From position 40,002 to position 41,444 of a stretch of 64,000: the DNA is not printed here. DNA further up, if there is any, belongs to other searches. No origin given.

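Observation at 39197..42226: Contiguous lipid cassette: LpxH-family pyrophosphatase, UgtP/MGDG-synthase-like GT28, DgkB-type lipid kinase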

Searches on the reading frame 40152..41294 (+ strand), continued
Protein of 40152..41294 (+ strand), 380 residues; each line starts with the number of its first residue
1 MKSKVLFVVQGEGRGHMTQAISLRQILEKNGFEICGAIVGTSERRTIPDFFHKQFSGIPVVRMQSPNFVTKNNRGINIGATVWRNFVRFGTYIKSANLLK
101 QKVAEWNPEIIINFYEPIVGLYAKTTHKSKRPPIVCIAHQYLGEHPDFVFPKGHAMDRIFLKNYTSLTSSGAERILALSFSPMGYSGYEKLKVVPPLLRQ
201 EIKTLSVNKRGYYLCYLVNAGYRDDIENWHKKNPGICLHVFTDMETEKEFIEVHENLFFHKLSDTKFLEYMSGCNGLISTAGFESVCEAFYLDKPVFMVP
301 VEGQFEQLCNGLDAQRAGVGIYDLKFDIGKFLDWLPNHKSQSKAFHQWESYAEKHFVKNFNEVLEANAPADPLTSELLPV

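Call 46: search_protein_families(library=ncbifam, proteins=[L027:10566-11264:-, L027:9079-10569:-, L010:3315-4007:-, L057:10589-11293:-, L047:1906-2949:+, L046:7216-8268:+, L010:4390-4989:+], max_evalue=0.00001)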
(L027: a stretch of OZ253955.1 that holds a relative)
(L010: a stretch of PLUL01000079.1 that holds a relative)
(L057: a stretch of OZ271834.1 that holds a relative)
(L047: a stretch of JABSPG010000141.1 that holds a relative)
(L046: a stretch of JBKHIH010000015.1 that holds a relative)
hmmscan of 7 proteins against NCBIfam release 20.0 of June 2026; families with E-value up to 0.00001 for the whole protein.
L027:10566-11264:- (232 aa): 95 families (the best 25 are shown)
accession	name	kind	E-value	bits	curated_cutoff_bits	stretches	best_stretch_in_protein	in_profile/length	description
NF040534.1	resp_reg_YycF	equivalog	1.6e-72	243.6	340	1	2-228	1-227/231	response regulator YycF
NF040689.1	MtrAB_MtrA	equivalog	1.4e-69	233.8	300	1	4-227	1-217/219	MtrAB system response regulator MtrA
NF045944.1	ResRegRpaBCyano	equivalog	5.6e-68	228.7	330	1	5-228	1-227/229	response regulator transcription factor RpaB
NF033117.2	vanR_ACDEGLN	exception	1.2e-63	214.7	350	1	4-227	1-224/226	VanR-ABDEGLN family response regulator transcription factor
NF033120.0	vanR_FM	exception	1.3e-63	214.8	460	1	4-229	6-230/231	vancomycin resistance response regulator transcription factor, VanR-F/VanR-M family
TIGR02154.1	PhoB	equivalog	2.1e-63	213.6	296.2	1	2-229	3-226/226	phosphate regulon transcriptional regulator PhoB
NF041209.1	resp_regPieR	equivalog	1.9e-61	207.7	450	1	3-230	2-229/231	two component system response regulator PieR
NF041733.1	resp_reg_CseB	equivalog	3.6e-59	199.9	350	1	3-228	2-226/228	two-component system response regulator CseB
NF007005.1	PRK09468.1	equivalog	4.6e-59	199.7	331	1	2-228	4-231/237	osmolarity response regulator transcription factor OmpR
NF008296.0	PRK11083.1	equivalog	1.9e-57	194.3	273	1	2-229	4-226/228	two-component system response regulator CreB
NF053854.1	RespRegPhoBBctds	equivalog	2.3e-56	190.7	270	1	4-228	1-224/225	two-component system response regulator PhoB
TIGR01387.1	cztR_silR_copR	subfamily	1.1e-53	182.1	279.2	1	4-228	1-218/218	heavy metal response regulator transcription factor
NF007982.1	PRK10710.1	equivalog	2.2e-53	181.2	380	1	2-229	8-228/235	envelope stress response regulator BaeR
NF012227.0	AdeR_RR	equivalog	1.2e-52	178.7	340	1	2-229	12-237/239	efflux system response regulator transcription factor AdeR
NF008567.0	PRK11517.1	equivalog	6.2e-51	172.9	353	1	3-229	2-219/223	response regulator transcription factor HprR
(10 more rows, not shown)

L027:9079-10569:- (496 aa): 85 families (the best 25 are shown)
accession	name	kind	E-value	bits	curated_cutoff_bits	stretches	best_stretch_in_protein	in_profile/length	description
NF046044.1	PnpS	equivalog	1.6e-62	211.7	400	1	262-493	159-390/390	two-component system histidine kinase PnpS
TIGR02966.1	phoR_proteo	equivalog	1.9e-59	201.4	334.2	1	217-491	59-332/333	phosphate regulon sensor histidine kinase PhoR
NF033092.0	HK_WalK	equivalog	1.6e-55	188.8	725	1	264-493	363-593/594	cell wall metabolism sensor histidine kinase WalK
NF047874.1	MASE3_PAS_HK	subfamily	6.6e-55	187.1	560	1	256-494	381-625/655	MASE3 domain-containing sensor histidine kinase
NF045911.1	TCSHisKinNblS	equivalog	6.7e-52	176.7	1000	1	271-493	386-619/621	two-component system sensor histidine kinase NblS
NF008312.0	PRK11100.1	equivalog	5.8e-48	163.9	356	1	195-493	187-473/477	two-component system sensor histidine kinase CreC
NF040691.1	MtrAB_MtrB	equivalog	8.4e-48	163.6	450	1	200-494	195-492/507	MtrAB system histidine kinase MtrB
NF006800.0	PRK09303.1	equivalog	1.1e-47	162.9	342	1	259-495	137-378/383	histidine kinase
NF041210.1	his_kin_PieS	equivalog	6.2e-46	157.3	850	1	198-495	175-471/474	two component system sensor histidine kinase PieS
TIGR02956.1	TMAO_torS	equivalog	1.2e-44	152.7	676.5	1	273-493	464-681/967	TMAO reductase system sensor histidine kinase/response regulator TorS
NF041735.1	hist_kin_RppB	equivalog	2.1e-44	152.1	400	1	274-493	217-438/438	two-component system sensor histidine kinase RppB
TIGR01386.1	cztS_silS_copS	subfamily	2e-43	149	292.55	1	10-493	3-457/457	heavy metal sensor histidine kinase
NF008318.0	PRK11107.1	equivalog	3.9e-43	147.6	890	1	271-492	291-516/920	two-component sensor histidine kinase BarA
NF038297.2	hybrid_HK_HrmK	equivalog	2.3e-42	145.4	725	1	254-494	216-457/607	hybrid histidine kinase/response regulator HrmK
NF007898.0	PRK10604.1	equivalog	1.2e-41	143.3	478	1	199-494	142-423/433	two-component system sensor histidine kinase RstB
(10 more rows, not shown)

L010:3315-4007:- (230 aa): 93 families (the best 25 are shown)
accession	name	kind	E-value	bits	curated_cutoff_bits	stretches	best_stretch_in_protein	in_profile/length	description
TIGR02154.1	PhoB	equivalog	8e-65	218.3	296.2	1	8-229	3-226/226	phosphate regulon transcriptional regulator PhoB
NF053854.1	RespRegPhoBBctds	equivalog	2.2e-62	210.4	270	1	10-229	1-225/225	two-component system response regulator PhoB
NF040534.1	resp_reg_YycF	equivalog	7.4e-62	208.6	340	1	9-226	2-225/231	response regulator YycF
NF040689.1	MtrAB_MtrA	equivalog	6.7e-59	198.9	300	1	10-227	1-217/219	MtrAB system response regulator MtrA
NF041733.1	resp_reg_CseB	equivalog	7.6e-55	185.7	350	1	9-228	2-226/228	two-component system response regulator CseB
NF033120.0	vanR_FM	exception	8.9e-55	185.8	460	1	9-229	5-230/231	vancomycin resistance response regulator transcription factor, VanR-F/VanR-M family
NF045944.1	ResRegRpaBCyano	equivalog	1.3e-54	185.1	330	1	11-228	1-227/229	response regulator transcription factor RpaB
NF033117.2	vanR_ACDEGLN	exception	8.1e-54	182.6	350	1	10-229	1-226/226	VanR-ABDEGLN family response regulator transcription factor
NF008296.0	PRK11083.1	equivalog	5.1e-53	179.8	273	1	8-229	4-226/228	two-component system response regulator CreB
NF007982.1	PRK10710.1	equivalog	8.9e-53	179.2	380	1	1-229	1-228/235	envelope stress response regulator BaeR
TIGR01387.1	cztR_silR_copR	subfamily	3.6e-48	164.1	279.2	1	10-228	1-218/218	heavy metal response regulator transcription factor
NF008199.0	PRK10955.1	equivalog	2.5e-46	158.5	341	1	8-226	2-226/232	envelope stress response regulator transcription factor CpxR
NF007546.0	PRK10161.1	equivalog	2.3e-44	151.7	471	1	9-228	4-225/229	phosphate response regulator transcription factor PhoB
NF007005.1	PRK09468.1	equivalog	2.1e-43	148.4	331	1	8-228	4-231/237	osmolarity response regulator transcription factor OmpR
NF000401.1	vanR-A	exception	3.7e-43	147.6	500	1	8-229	3-230/231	vancomycin resistance response regulator transcription factor VanR-A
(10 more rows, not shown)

L057:10589-11293:- (234 aa): 95 families (the best 25 are shown)
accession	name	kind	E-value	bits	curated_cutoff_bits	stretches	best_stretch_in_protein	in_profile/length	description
NF040534.1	resp_reg_YycF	equivalog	4.5e-69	232.2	340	1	4-231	1-228/231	response regulator YycF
NF045944.1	ResRegRpaBCyano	equivalog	7.6e-68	228.3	330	1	7-231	1-228/229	response regulator transcription factor RpaB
NF040689.1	MtrAB_MtrA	equivalog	1.2e-67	227.5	300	1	6-229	1-217/219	MtrAB system response regulator MtrA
TIGR02154.1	PhoB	equivalog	1.1e-62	211.3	296.2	1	3-230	2-225/226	phosphate regulon transcriptional regulator PhoB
NF033120.0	vanR_FM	exception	1.3e-61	208.2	460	1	1-231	1-230/231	vancomycin resistance response regulator transcription factor, VanR-F/VanR-M family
NF041209.1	resp_regPieR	equivalog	2.4e-61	207.3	450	1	5-232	2-229/231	two component system response regulator PieR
NF033117.2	vanR_ACDEGLN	exception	4.6e-61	206.3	350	1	6-230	1-225/226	VanR-ABDEGLN family response regulator transcription factor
NF007005.1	PRK09468.1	equivalog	3.6e-59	200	331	1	2-230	2-231/237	osmolarity response regulator transcription factor OmpR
NF008296.0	PRK11083.1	equivalog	5.5e-57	192.8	273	1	1-231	1-226/228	two-component system response regulator CreB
NF041733.1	resp_reg_CseB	equivalog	2.6e-55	187.3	350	1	5-231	2-227/228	two-component system response regulator CseB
NF007982.1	PRK10710.1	equivalog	3.7e-54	183.8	380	1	3-232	7-229/235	envelope stress response regulator BaeR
NF053854.1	RespRegPhoBBctds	equivalog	2.5e-52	177.5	270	1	6-231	1-225/225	two-component system response regulator PhoB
NF000401.1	vanR-A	exception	1.1e-49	169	500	1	4-231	3-230/231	vancomycin resistance response regulator transcription factor VanR-A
NF012227.0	AdeR_RR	equivalog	1.4e-49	168.8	340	1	2-232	10-238/239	efflux system response regulator transcription factor AdeR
TIGR01387.1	cztR_silR_copR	subfamily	5.3e-49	166.8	279.2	1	6-230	1-218/218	heavy metal response regulator transcription factor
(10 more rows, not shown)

L047:1906-2949:+ (347 aa): 0 families

L046:7216-8268:+ (350 aa): 4 families
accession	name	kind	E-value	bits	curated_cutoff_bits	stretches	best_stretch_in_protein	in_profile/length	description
NF033711.1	T9SS_PorQ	equivalog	1.6e-121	405.5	220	1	8-343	4-335/335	type IX secretion system protein PorQ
NF033709.1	PorV_fam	subfamily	7.1e-62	209.9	90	1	29-343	2-326/326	PorV/PorQ family protein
NF033710.1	T9SS_OM_PorV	equivalog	2e-19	70.1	250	1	29-237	24-253/367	type IX secretion system outer membrane channel protein PorV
NF052325.1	PorVQ2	equivalog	1.5e-14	53.7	325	1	26-204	20-210/354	putative type IX sorting system protein PorV2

L010:4390-4989:+ (199 aa): 0 families

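Call 63: predict_structure(alignment_id=A3)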
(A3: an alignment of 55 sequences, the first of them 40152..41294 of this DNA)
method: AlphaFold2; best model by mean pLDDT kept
length: 380 residues; sequences in the alignment: 55
mean_pLDDT: 93.1   pTM: 0.90
mean pLDDT of the five models: 93.1, 92.7, 92.5, 92.2, 91.5
residues with pLDDT >= 90: 318; 70-90: 51; 50-70: 9; < 50: 2
segments of 3 or more residues with pLDDT < 50: none
pLDDT, mean of each block of 10 residues (from residue 1): 95 92 98 98 90 97 92 83 91 97 98 98 95 98 95 93 95 98 92 97 93 92 93 97 81 95 90 96 91 97 91 95 95 96 97 98 93 53
secondary structure, 60 per line:
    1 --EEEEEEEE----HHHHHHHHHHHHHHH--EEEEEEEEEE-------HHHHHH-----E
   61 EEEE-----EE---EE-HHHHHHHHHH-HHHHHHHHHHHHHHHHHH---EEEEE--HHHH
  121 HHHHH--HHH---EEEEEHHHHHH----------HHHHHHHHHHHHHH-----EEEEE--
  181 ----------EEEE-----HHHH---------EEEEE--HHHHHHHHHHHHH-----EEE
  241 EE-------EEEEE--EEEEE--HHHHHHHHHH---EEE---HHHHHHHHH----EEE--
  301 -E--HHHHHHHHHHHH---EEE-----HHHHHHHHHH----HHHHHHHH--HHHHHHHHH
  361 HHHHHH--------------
elements in order: E3-10 H15-29 E32-41 H49-54 E60-64 H78-87 H89-106 E110-114 H117-125 E134-138 H139-144 H155-168 E174-178 E191-194 H200-203 E213-217 H220-232 E238-242 E250-254 E257-261 H264-273 E277-279 H283-291 E296-298 H305-316 E320-322 H328-337 H342-349 H352-366
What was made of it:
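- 40152..41294 (+): GT-B glycosyltransferase of the uncharacterised PF13528/TIGR00661 (MJ1255/VC2487) family. It is predicted to be inverting and UDP-sugar dependent, and is proposed to glycosylate the lipid released by gene 1. AF2 pLDDT 93 (call 63).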

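Call 65: fold_search(model_id=the predicted structure, library=pdb)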
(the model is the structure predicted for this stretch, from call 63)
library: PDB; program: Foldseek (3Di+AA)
matches with E <= 10: 1772; with E <= 0.001: 392
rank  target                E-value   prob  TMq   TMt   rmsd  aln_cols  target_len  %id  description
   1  7mco_A                1.4e-13  1.00  0.65  0.59   6.2       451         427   13  Crystal Structure of Tetur04g02350 (released 2022-04-27)
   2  6lfz_B                3.4e-13  1.00  0.66  0.58   6.0       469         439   13  Crystal structure of SbCGTb in complex with UDPG (released 2020-11-18)
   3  8j66                  5.5e-13  1.00  0.61  0.54   7.2       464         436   14  Crystal structure of glycosyltransferase SgUGT94-289-3 in complex with M3, state 2 (released 2024-05-29)
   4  3ia7_A                5.9e-13  1.00  0.61  0.59   7.6       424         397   14  Crystal Structure of CalG4, the Calicheamicin Glycosyltransferase (released 2010-06-02)
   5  8hjh_B                5.9e-13  1.00  0.59  0.53   7.0       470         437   13  Crystal structure of glycosyltransferase SgUGT94-289-3 in complex with SIA, state 3 (released 2024-05-29)
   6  8hjo_A                6.2e-13  1.00  0.62  0.55   6.8       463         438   13  Crystal structure of glycosyltransferase SgUGT94-289-3 in complex with UDP state 2 (released 2024-05-29)
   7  2iya_A                6.6e-13  1.00  0.61  0.60   6.9       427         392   14  The crystal structure of macrolide glycosyltransferases: A blueprint for antibiotic engineering (released 2007-03-27)
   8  2iyf_B                1.1e-12  1.00  0.54  0.53   8.8       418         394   12  The crystal structure of macrolide glycosyltransferases: A blueprint for antibiotic engineering (released 2007-03-27)
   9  8hjk                  1.2e-12  1.00  0.61  0.55   7.1       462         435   13  Crystal structure of glycosyltransferase SgUGT94-289-3 in complex with SIA, state 1 (released 2024-05-29)
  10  7lvy                  1.5e-12  1.00  0.64  0.58   6.2       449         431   14  Crystal Structure of Tetur04g02350 (released 2022-03-02)
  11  7vlb_A                2.6e-12  1.00  0.60  0.60   6.2       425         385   14  Crystal structure of UGT109A1 from Bacillus (released 2022-10-05)
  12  8hjh_A                2.6e-12  1.00  0.59  0.53   7.3       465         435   13  Crystal structure of glycosyltransferase SgUGT94-289-3 in complex with SIA, state 3 (released 2024-05-29)
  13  8sft_D                2.8e-12  1.00  0.63  0.58   7.2       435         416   14  Crystal structure of TuUGT202A2 (Tetur22g00270) in complex with kaempferol (released 2024-04-17)
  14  2iya_B                2.8e-12  1.00  0.61  0.61   6.9       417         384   13  The crystal structure of macrolide glycosyltransferases: A blueprint for antibiotic engineering (released 2007-03-27)
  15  7xx4_B                2.9e-12  1.00  0.64  0.63   6.7       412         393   14  designed glycosyltransferase (released 2023-06-14)
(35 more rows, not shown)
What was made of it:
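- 40152..41294 (+): Foldseek gives the same picture (call 65).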

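Call 74: search_solved_structures(query=A3, max_evalue=10, show_alignments=0)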
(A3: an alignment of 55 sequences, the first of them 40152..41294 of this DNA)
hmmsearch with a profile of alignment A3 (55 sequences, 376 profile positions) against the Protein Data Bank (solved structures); distinct sequences matched with E-value up to 10: 25.
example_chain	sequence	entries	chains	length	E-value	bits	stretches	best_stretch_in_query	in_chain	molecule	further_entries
8hjf_A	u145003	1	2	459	0.00028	23.4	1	273-323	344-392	glycosyltransferase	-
8hjn_A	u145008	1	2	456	0.00029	23.3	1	273-323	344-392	glycosyltransferase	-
8hjo_A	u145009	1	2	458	0.00029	23.3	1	273-323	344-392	glycosyltranseferease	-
8hjl_A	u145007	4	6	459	0.00029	23.3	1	273-323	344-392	Glycosyltransferase | glycosyltranseferease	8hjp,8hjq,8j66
8hjh_A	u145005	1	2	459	0.0003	23.3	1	273-323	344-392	glycosyltransferase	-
8hjg_A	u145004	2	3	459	0.00031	23.2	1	273-323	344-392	glycosyltransferase | glycosyltranseferease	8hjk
6kqx_A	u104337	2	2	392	0.0011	21.5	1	267-342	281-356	Uncharacterized UDP-glucosyltransferase YjiC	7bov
6kqw_A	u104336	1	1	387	0.0011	21.5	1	267-342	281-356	Uncharacterized UDP-glucosyltransferase YjiC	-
7vlb_A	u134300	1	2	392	0.0012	21.3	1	267-332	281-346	UDP-glycosyltransferase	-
10zg_A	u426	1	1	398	0.025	16.9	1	266-328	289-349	Glycosyl transferase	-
8znm_A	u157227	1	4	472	0.035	16.5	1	253-323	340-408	GgCGT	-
7vm0_A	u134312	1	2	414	0.055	15.8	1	267-351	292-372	Glycosyl transferase family 1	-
6lg0_A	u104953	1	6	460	0.065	15.6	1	274-323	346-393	SbCGTa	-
8h5d_A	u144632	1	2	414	0.074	15.4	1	267-350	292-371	Glycosyltransferase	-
7cyw_A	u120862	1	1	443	0.077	15.3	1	273-325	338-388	UDP-glycosyltransferase 708C1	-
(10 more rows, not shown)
